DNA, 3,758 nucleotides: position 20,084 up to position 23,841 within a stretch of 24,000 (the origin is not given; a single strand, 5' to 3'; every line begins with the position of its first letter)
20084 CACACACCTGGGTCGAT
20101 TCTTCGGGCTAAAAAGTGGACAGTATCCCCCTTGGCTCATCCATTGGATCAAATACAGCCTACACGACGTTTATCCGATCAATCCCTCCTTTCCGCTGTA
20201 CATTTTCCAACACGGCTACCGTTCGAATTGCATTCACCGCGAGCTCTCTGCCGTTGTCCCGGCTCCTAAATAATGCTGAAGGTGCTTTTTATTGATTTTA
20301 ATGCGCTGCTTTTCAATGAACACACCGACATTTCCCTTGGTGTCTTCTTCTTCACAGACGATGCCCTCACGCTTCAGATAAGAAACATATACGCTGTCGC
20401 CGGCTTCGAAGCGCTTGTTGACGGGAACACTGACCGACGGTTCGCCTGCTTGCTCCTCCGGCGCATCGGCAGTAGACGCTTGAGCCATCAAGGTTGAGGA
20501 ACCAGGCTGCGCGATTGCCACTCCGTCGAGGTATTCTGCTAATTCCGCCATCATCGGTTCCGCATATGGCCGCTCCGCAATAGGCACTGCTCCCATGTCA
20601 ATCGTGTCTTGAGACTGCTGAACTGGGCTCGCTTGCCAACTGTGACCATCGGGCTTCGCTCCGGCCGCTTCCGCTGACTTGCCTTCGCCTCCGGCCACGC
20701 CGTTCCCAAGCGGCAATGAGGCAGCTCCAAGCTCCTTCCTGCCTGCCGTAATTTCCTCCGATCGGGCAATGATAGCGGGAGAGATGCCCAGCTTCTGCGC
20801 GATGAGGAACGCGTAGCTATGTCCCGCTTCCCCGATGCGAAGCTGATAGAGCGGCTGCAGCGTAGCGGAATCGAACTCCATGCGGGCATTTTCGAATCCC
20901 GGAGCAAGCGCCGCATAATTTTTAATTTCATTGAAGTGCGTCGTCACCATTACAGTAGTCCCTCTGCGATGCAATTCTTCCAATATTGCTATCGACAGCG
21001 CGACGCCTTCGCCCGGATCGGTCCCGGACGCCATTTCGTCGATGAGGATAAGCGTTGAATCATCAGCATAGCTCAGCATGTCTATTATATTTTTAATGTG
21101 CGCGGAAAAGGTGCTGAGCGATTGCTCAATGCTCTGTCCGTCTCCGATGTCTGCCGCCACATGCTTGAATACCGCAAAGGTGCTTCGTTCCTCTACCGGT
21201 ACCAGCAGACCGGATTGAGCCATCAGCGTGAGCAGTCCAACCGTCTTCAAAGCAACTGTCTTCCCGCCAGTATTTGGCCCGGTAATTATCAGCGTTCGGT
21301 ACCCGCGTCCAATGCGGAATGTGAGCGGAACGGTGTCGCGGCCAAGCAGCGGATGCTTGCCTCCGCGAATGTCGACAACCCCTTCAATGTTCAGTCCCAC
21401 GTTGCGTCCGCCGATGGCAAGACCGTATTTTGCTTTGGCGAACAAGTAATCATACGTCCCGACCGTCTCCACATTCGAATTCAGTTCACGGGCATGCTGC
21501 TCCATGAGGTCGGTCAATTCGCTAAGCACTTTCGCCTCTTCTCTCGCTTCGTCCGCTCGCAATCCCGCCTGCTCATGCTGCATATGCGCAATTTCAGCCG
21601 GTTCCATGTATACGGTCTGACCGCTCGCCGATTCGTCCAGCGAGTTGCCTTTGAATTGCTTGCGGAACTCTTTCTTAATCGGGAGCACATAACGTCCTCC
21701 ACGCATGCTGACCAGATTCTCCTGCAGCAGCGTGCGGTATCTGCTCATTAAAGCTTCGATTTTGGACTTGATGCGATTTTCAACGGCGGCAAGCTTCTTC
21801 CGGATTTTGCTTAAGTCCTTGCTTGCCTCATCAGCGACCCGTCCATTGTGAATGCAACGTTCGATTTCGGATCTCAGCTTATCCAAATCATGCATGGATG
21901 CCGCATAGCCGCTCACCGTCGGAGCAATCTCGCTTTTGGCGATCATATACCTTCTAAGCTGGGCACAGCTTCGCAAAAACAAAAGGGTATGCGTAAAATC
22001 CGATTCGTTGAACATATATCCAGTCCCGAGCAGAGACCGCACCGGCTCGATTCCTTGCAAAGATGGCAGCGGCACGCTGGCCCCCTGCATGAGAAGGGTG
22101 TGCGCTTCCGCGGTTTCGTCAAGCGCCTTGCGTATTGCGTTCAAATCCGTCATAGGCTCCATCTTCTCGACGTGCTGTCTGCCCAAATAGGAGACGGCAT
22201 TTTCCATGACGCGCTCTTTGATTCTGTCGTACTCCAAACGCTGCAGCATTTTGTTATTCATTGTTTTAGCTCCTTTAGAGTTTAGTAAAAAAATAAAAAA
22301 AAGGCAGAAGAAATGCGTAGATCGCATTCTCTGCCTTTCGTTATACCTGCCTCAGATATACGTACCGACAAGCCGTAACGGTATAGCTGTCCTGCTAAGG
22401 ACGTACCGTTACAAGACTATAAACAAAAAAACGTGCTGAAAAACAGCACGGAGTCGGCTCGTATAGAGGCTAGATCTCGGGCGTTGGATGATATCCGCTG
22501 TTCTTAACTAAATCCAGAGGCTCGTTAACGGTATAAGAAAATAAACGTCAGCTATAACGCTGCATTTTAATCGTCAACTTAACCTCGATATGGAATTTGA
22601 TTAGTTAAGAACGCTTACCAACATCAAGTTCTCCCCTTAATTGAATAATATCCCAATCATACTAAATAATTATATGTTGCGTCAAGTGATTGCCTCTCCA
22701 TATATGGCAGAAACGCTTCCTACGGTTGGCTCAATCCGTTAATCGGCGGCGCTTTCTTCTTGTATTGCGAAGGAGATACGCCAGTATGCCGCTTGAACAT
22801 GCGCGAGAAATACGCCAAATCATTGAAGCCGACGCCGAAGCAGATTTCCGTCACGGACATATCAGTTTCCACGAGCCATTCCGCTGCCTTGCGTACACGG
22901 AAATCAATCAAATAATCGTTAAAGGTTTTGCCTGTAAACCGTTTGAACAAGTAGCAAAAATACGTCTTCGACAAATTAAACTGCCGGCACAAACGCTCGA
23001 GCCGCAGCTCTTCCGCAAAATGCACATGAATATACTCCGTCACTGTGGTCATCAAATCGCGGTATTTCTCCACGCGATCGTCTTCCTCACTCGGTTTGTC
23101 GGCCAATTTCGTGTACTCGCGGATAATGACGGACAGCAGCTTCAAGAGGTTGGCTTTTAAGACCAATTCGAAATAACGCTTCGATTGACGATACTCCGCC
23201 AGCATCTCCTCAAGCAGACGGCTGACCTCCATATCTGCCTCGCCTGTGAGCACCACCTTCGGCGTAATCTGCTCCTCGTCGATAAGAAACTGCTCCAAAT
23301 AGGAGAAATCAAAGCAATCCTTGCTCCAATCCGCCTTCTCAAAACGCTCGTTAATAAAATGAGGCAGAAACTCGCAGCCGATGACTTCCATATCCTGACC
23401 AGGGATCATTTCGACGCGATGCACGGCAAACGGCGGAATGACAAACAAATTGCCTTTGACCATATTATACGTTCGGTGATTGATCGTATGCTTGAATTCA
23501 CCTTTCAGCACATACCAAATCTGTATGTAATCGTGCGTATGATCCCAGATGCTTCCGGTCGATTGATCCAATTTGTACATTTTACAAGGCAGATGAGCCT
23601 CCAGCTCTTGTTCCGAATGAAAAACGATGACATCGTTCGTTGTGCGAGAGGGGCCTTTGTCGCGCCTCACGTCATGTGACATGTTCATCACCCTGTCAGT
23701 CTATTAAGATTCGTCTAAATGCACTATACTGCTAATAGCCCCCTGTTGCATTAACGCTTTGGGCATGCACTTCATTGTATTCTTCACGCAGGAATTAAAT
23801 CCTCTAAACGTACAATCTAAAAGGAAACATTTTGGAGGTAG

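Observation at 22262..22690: uORF-gated structured leader with two tandem intrinsic terminators feeding an Smr-less MutS2 paralogue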

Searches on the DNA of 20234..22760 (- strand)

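Call 4: search_rna_families(source=window, start=22200, end=22760, threshold=evalue, max_evalue=10, show_alignments=3)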
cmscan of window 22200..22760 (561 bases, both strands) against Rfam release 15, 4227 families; matches with E-value up to 10: 3.
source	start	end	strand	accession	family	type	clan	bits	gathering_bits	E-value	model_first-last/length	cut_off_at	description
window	22287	22352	-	RF00802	mir-207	Gene; miRNA;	-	17.9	88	1.4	1-78/78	no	mir-207 microRNA precursor family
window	22275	22342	+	RF02901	AaHKsRNA41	Gene; sRNA;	-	14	97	1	1-187/187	no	Aggregatibacter sRNA 41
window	22259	22284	+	RF00066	U7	Gene; snRNA;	-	12.4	34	5.8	1-62/62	no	U7 small nuclear RNA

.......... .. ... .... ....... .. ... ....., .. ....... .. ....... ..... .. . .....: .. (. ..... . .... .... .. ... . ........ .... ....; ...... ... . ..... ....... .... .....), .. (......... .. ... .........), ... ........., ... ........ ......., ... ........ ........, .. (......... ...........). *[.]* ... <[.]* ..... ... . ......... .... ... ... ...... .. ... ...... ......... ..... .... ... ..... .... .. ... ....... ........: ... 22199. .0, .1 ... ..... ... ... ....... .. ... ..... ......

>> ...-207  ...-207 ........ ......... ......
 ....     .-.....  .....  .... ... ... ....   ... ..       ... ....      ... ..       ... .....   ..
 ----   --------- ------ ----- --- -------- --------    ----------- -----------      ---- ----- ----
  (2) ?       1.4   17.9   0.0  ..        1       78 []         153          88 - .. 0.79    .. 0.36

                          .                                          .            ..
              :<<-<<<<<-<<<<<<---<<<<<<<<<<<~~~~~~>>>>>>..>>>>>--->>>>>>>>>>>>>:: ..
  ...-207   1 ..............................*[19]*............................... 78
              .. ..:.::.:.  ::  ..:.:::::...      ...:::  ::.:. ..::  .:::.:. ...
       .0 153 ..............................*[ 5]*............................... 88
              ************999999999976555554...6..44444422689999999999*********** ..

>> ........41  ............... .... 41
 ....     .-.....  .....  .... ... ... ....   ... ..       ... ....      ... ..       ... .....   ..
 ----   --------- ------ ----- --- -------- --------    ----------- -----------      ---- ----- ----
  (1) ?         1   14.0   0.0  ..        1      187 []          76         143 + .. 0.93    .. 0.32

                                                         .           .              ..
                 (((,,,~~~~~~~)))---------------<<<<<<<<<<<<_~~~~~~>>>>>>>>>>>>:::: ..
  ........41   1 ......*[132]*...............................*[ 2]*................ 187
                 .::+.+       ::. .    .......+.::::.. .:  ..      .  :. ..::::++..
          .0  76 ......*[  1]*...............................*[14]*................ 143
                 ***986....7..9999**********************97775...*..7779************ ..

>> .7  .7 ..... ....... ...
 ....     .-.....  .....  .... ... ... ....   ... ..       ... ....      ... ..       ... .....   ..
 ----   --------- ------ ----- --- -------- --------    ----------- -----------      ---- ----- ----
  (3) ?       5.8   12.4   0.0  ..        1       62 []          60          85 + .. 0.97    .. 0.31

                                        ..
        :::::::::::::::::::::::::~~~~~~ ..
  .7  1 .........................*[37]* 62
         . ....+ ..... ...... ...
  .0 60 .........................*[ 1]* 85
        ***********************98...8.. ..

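Call 45: search_dna_similar(query=window:22421-22644:-, collection=plasmids, mode=distant, max_evalue=0.001, max_rows=20)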
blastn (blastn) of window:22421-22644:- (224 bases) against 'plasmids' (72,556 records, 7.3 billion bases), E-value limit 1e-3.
No match.

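Call 70: search_rna_families(sources=[L004, L062, L076, L101, L114, L016], threshold=gathering)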
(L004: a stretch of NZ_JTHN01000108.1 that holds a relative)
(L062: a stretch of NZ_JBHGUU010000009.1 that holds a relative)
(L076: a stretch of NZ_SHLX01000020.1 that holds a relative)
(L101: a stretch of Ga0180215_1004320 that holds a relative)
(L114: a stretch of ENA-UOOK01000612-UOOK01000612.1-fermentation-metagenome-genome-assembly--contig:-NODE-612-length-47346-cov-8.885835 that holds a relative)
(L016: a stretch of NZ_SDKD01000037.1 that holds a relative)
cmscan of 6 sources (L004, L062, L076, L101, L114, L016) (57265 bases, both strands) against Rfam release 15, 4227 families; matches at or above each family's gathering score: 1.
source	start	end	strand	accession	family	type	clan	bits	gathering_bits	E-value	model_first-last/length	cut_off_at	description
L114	12999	13128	+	RF00379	c-di-AMP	Cis-reg; riboswitch;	-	97.6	38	6.3e-22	1-134/134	no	c-di-AMP riboswitch aptamer (ydaO/yuaA leader)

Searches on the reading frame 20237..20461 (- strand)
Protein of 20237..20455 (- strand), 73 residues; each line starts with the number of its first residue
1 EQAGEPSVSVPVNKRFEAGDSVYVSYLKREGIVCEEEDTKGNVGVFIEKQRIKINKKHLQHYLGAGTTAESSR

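Call 47: search_solved_structures(query=window:20237-20455:-, max_evalue=10, show_alignments=2)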
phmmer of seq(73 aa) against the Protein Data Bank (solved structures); distinct sequences matched with E-value up to 10: 0.

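Call 67: predict_structure(alignment_id=A2)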
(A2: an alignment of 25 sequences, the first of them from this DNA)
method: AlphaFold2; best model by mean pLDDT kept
length: 75 residues; sequences in the alignment: 25
mean_pLDDT: 73.4   pTM: 0.51
mean pLDDT of the five models: 73.4, 73.3, 73.3, 72.7, 72.2
residues with pLDDT >= 90: 14; 70-90: 33; 50-70: 16; < 50: 12
segments of 3 or more residues with pLDDT < 50: 67-75
pLDDT, mean of each block of 10 residues (from residue 1): 54 65 85 89 89 88 60 38
secondary structure, 60 per line:
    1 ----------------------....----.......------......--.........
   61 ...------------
elements in order: E23-26 E31-37 E44-49 E52-57 E61-63

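Call 69: fold_search(model_id=the predicted structure, library=pdb)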
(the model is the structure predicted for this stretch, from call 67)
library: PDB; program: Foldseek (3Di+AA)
matches with E <= 10: 1100; with E <= 0.001: 0
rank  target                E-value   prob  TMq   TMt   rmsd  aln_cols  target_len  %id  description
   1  8r55_z                4.0e-03  1.00  0.59  0.34  10.2        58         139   22  Bacillus subtilis MutS2-collided disome complex (collided 70S) (released 2024-01-17)
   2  9a5o_B                7.0e-03  1.00  0.56  0.06   5.8        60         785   23  Integrative model of YABR-MUTS2 by crosslinking MS and deep learning (released 2024-09-18)
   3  9a56_B                1.6e-02  1.00  0.49  0.23   6.4        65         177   20  Integrative model of RPOB-NUSG by crosslinking MS and deep learning (released 2024-09-18)
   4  1m1g_A                2.5e-02  1.00  0.56  0.19   2.9        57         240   23  Crystal Structure of Aquifex aeolicus N-utilization substance G (NusG), Space Group P2(1) (released 2003-02-04)
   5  6gov_G                2.6e-02  1.00  0.53  0.26   3.2        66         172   21  Structure of THE RNA POLYMERASE LAMBDA-BASED ANTITERMINATION COMPLEX (released 2019-02-13)
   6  1m1g_C                3.0e-02  1.00  0.56  0.19   2.8        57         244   23  Crystal Structure of Aquifex aeolicus N-utilization substance G (NusG), Space Group P2(1) (released 2003-02-04)
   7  4bd3_MODEL_1_A        3.0e-02  1.00  0.56  0.70   2.8        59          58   19  Phf19 links methylated lysine 36 of histone H3 to regulation of Polycomb activity (released 2012-10-31)
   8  7unc_Z                3.0e-02  1.00  0.49  0.13   6.1        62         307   19  Pol II-DSIF-SPT6-PAF1c-TFIIS complex with rewrapped nucleosome (released 2022-10-19)
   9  9coj_MODEL_1_A        3.2e-02  1.00  0.51  0.33   3.6        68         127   18  SH3-like tandem domain of human KIN protein (released 2024-07-31)
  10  7abi_7                3.4e-02  1.00  0.50  0.17   2.1        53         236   21  Human pre-Bact-2 spliceosome (released 2021-02-10)
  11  6kco_F                3.4e-02  1.00  0.52  0.47   2.4        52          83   15  Shuguo PWWP in complex with ssDNA (released 2020-07-01)
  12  6kd6_B                3.6e-02  1.00  0.55  0.50   2.5        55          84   14  Shuguo PWWP domain (released 2020-07-01)
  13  2do3_MODEL_1_A        3.6e-02  1.00  0.52  0.56   7.3        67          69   21  Solution structure of the third KOW motif of transcription elongation factor SPT5 (released 2006-10-27)
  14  1m1g_D                3.8e-02  1.00  0.54  0.18   4.5        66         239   23  Crystal Structure of Aquifex aeolicus N-utilization substance G (NusG), Space Group P2(1) (released 2003-02-04)
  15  6er0_MODEL_1_A        4.1e-02  1.00  0.47  0.32   2.1        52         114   21  6th KOW domain of human hSpt5 (released 2018-10-31)
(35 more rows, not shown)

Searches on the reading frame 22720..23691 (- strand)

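Call 9: search_protein_families(library=pfam, proteins=[window:22720-23691:-])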
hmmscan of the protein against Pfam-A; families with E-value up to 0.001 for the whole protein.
window:22720-23691:- (323 aa): 5 families
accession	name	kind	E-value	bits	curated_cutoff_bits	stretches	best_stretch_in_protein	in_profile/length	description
PF12833.13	HTH_18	-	4e-26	91.6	33.6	1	234-312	1-79/80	Helix-turn-helix domain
PF00165.29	HTH_AraC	-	1.8e-19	69.8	26.6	2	276-310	7-40/42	Bacterial regulatory helix-turn-helix proteins, AraC family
PF02311.25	AraC_binding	-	2.2e-13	50.5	21.1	1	47-186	15-135/135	AraC-like ligand binding domain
PF07883.17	Cupin_2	-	2.1e-09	37.4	27.2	1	41-96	5-59/70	Cupin domain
PF11699.14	CENP-C_C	-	0.00085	20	29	0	50-89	28-67/85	Mif2/CENP-C like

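Call 10: search_protein_families(library=ncbifam, proteins=[window:22720-23691:-])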
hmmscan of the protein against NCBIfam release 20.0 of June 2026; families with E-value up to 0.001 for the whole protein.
window:22720-23691:- (323 aa): 36 families (the best 25 are shown)
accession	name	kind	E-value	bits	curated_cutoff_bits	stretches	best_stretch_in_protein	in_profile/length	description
NF047455.1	TF_Staph_AryK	equivalog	1.5e-30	106.2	850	1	51-314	18-259/759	transcriptional regulator AryK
NF007860.0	PRK10572.1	equivalog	1.8e-23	82.8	208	1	150-314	130-285/292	arabinose operon transcriptional regulator AraC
NF047788.1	TransRegPocR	equivalog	1.5e-20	73.6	500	1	175-313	153-290/296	transcriptional regulator PocR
NF010026.0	PRK13501.1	equivalog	4.8e-20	71.9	363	1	47-313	30-277/290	HTH-type transcriptional activator RhaR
NF010028.0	PRK13503.1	equivalog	7.4e-20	71.5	288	1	148-312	116-271/278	HTH-type transcriptional activator RhaS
TIGR04094.1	adjacent_YSIRK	equivalog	4e-19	68.8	200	1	194-311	272-383/383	YSIRK-targeted surface antigen transcriptional regulator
NF010027.0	PRK13502.1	equivalog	5.6e-19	68.7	384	1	211-312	179-276/282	HTH-type transcriptional activator RhaR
NF010025.2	PRK13500.1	equivalog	6e-19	68.7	525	1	50-313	33-277/282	HTH-type transcriptional activator RhaR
NF049932.1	TranspRegBtr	equivalog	7.5e-19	67.6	900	1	57-313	32-265/531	bacillibactin transport transcriptional regulator Btr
TIGR02297.1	HpaA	equivalog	1.3e-18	67.3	274.65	1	50-312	38-286/287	4-hydroxyphenylacetate catabolism regulatory protein HpaA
NF007693.0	PRK10371.1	equivalog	5e-15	55.5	253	1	155-313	141-299/309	transcriptional regulator MelR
NF033869.1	viru_reg_Rsp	equivalog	4.4e-14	51.9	400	1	211-313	146-248/701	AraC family transcriptional regulator Rsp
NF012144.2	ramA_TF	equivalog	5.4e-14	52.5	180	1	213-313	6-106/108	RamA family antibiotic efflux transcriptional regulator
NF006902.0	PRK09393.1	equivalog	5.9e-14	52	425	1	211-313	219-321/327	transcriptional regulator FtrA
NF007243.0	PRK09685.1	equivalog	1.4e-13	50.9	199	1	156-314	149-302/303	transcriptional regulator FeaR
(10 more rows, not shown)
